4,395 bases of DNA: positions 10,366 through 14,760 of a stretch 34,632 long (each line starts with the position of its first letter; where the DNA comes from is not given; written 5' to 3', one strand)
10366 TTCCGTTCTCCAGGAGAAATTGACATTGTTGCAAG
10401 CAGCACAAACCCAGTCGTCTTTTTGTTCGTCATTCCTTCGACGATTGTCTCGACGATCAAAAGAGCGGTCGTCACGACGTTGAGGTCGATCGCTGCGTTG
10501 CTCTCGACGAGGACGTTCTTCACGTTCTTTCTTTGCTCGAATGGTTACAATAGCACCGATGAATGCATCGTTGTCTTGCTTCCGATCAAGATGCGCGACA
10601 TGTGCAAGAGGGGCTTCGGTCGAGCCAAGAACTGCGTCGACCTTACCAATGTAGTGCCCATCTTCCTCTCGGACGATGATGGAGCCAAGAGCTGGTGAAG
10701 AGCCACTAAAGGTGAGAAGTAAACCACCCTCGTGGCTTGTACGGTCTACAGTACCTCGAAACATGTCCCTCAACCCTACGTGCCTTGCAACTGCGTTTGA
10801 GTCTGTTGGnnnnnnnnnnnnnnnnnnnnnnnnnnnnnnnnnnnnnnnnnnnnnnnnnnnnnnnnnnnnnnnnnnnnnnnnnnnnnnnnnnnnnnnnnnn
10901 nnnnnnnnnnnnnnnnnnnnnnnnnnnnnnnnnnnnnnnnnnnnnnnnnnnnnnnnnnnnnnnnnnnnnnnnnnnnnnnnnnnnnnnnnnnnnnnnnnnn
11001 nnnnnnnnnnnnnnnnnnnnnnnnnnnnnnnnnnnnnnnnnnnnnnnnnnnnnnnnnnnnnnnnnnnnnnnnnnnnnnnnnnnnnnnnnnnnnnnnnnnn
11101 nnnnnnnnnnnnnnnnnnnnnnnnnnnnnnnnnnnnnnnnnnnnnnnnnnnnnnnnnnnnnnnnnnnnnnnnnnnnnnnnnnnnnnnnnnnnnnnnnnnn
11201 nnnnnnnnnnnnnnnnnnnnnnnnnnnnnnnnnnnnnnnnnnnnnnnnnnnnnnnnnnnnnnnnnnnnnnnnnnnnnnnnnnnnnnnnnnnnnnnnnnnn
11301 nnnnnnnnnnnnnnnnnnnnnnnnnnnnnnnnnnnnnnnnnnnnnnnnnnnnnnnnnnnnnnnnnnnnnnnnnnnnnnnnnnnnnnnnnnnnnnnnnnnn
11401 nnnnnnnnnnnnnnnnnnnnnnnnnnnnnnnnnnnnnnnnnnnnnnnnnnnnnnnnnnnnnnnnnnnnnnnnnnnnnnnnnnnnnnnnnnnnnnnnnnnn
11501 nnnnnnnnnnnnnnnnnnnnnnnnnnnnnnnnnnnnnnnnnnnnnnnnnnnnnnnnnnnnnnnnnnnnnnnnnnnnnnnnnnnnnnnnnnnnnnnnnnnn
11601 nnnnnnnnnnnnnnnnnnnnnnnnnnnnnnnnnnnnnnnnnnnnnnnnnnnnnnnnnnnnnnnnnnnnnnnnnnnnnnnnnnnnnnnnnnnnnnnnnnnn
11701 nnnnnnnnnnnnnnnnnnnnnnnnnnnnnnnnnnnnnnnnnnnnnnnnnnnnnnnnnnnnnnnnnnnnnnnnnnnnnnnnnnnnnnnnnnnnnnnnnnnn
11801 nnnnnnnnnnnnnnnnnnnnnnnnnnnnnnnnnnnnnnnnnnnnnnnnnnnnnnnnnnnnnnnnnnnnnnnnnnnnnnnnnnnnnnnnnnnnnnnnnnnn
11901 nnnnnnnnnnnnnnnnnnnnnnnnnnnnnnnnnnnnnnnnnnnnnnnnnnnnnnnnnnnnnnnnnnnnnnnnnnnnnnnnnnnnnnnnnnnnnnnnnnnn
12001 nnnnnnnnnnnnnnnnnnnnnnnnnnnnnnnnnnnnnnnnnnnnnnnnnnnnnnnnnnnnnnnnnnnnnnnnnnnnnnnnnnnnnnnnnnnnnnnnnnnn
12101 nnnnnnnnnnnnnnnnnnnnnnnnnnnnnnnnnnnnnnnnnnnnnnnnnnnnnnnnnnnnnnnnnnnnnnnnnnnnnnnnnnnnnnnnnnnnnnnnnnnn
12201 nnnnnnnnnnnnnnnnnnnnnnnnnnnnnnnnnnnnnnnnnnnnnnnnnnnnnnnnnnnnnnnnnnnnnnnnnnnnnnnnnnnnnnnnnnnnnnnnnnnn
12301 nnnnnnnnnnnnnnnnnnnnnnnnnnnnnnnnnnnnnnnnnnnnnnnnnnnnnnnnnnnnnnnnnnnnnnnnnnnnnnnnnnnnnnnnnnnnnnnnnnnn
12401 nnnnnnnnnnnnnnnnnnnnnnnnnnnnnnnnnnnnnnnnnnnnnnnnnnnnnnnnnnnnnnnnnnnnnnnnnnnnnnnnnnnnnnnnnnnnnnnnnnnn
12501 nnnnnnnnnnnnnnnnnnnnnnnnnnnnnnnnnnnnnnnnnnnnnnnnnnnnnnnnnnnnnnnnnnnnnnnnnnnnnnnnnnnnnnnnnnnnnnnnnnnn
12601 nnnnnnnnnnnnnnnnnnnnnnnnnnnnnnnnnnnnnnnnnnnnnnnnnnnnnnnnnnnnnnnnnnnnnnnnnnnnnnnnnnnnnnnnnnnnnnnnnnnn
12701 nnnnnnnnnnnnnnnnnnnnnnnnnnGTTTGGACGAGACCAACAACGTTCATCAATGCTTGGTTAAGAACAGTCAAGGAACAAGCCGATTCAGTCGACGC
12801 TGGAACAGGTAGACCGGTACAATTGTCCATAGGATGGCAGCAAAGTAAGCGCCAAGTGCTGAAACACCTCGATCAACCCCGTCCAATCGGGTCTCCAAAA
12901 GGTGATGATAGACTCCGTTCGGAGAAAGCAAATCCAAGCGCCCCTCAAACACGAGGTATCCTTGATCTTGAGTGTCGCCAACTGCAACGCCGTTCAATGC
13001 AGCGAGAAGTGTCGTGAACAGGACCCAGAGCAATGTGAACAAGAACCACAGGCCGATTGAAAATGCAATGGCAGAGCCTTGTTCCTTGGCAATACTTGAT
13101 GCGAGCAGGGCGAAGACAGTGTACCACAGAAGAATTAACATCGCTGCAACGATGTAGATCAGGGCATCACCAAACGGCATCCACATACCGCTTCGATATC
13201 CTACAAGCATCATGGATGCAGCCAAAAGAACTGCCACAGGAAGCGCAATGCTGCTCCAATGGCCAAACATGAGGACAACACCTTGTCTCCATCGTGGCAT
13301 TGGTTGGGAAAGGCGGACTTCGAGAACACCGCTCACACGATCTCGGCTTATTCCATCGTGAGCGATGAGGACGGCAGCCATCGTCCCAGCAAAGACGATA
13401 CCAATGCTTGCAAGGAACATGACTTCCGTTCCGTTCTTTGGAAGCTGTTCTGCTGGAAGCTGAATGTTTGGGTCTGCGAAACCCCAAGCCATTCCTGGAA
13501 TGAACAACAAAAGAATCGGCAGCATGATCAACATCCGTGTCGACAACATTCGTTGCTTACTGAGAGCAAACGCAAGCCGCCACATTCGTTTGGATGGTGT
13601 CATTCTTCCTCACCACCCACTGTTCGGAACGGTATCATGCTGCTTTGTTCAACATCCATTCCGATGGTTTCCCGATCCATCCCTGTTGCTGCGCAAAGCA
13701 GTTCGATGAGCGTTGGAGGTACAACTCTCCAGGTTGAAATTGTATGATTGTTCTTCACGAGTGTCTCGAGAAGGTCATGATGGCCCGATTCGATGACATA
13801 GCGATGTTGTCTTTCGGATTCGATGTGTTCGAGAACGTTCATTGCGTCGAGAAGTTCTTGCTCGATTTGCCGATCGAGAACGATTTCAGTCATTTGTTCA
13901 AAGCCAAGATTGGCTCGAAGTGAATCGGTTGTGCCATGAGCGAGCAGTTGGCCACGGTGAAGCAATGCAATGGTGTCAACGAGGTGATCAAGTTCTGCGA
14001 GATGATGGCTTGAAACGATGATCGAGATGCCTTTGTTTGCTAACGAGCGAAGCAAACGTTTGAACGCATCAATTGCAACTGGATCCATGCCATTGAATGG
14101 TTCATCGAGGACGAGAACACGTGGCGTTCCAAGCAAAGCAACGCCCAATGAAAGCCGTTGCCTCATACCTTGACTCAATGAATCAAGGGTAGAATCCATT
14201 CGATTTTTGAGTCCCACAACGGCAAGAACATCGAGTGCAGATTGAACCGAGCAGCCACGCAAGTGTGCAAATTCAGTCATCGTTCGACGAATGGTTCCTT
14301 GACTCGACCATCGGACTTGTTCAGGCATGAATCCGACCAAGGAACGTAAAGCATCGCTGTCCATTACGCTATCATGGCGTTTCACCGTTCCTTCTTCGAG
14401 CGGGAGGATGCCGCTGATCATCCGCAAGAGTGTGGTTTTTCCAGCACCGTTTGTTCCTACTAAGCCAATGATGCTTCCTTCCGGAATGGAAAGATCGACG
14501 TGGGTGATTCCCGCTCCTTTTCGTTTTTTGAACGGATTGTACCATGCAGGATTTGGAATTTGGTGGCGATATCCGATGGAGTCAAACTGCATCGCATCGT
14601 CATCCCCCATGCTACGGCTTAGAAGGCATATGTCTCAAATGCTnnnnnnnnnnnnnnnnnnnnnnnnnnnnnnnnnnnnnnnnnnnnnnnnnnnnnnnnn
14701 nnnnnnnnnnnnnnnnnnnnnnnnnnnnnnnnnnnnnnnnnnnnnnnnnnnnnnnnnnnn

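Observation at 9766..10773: Archaeal Gar1 core fused to two RanBP2-type zinc fingers and an RGG/GAR repeat tail (eukaryote-like RNA-binding architecture)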

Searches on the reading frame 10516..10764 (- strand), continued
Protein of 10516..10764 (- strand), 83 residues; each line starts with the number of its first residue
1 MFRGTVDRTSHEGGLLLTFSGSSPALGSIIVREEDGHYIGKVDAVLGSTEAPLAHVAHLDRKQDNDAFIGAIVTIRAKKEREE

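Call 33: list_cluster_members(proteins=[P0207, P0218, P0192, P0204, P0197, P0182, P0183, P0199, P0171, P0159])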
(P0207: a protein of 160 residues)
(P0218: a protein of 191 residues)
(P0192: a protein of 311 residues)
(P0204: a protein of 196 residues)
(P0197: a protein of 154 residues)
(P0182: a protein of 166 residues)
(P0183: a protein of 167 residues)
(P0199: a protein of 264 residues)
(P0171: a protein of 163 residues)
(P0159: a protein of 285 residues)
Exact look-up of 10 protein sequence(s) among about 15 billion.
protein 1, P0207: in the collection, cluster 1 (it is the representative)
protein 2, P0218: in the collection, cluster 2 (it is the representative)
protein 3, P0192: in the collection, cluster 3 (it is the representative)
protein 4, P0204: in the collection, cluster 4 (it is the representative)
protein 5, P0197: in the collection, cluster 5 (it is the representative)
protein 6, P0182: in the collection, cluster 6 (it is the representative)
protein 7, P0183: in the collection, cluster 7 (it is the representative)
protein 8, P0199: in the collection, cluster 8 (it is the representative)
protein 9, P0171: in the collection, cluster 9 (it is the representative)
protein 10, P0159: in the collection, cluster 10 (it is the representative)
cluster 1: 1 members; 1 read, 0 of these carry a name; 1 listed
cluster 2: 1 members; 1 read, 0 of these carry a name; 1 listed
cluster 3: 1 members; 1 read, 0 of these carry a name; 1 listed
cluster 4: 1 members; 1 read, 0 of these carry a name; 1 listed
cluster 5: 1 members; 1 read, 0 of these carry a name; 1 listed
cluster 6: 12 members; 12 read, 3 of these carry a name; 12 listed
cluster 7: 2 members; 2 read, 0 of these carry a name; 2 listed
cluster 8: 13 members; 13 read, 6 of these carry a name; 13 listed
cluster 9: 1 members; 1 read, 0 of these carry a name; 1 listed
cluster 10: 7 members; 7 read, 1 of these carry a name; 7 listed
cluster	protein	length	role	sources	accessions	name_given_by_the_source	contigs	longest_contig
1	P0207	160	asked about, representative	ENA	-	-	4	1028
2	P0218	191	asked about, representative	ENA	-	-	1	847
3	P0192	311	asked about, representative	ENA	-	-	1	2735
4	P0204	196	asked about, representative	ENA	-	-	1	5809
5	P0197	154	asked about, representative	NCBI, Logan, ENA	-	-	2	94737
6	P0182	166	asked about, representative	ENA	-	-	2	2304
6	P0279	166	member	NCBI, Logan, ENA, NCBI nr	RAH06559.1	MAG: hypothetical protein CMA00_001800 [Methanobacteriota archaeon] | MAG: hypothetical protein CMA00_001800 [Euryarchaeota archaeon]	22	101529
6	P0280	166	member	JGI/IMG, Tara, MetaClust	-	strand:+ start:2248 stop:2748 length:501 start_codon:yes stop_codon:yes gene_type:complete | TARA_042_DCM_0.22-1.6_scaffold323256_1_gene381030 "" ""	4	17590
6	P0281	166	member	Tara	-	strand:- start:3751 stop:4251 length:501 start_codon:yes stop_codon:yes gene_type:complete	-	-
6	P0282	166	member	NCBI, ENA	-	-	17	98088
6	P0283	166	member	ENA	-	-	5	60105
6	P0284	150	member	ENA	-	-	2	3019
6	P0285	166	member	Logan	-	-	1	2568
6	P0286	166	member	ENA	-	-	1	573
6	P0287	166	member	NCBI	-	-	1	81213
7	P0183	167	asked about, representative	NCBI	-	-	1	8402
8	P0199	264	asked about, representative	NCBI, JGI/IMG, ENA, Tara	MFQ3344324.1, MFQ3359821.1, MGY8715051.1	MAG: zinc finger protein [Candidatus Poseidoniales archaeon] | rRNA processing protein Gar1/predicted nucleic-acid-binding Zn-ribbon protein | strand:- start:19 stop:813 length:795 start_codon:yes stop_codon:yes gene_type:complete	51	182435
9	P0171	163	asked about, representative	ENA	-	-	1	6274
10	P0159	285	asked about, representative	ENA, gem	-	-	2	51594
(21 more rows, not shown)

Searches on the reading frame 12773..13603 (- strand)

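Call 8: search_protein_families(library=pfam, proteins=[window:12773-13603:-], max_evalue=0.001)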
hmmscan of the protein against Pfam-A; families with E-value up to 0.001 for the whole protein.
window:12773-13603:- (276 aa): 2 families
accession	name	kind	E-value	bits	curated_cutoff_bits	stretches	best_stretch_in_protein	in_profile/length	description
PF12679.13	ABC2_membrane_2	-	9.2e-18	64.9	27.2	1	68-266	73-273/283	ABC-2 family transporter protein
PF12698.13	ABC2_membrane_3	-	4.1e-07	29.8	31.6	1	62-203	162-295/347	ABC-2 family transporter protein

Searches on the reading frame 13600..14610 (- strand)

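Call 8: search_protein_families(library=pfam, proteins=[window:13600-14610:-], max_evalue=0.001)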
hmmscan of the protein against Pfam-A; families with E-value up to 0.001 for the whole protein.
window:13600-14610:- (336 aa): 3 families
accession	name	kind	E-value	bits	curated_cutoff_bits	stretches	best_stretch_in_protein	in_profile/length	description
PF00005.33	ABC_tran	-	4.4e-27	95.8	25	1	36-173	2-137/137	ABC transporter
PF13304.12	AAA_21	-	1.8e-15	58.3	27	1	142-208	235-304/304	AAA domain, putative AbiEii toxin, Type IV TA system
PF13401.12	AAA_22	-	0.00026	21.8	27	1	46-200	6-121/130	AAA domain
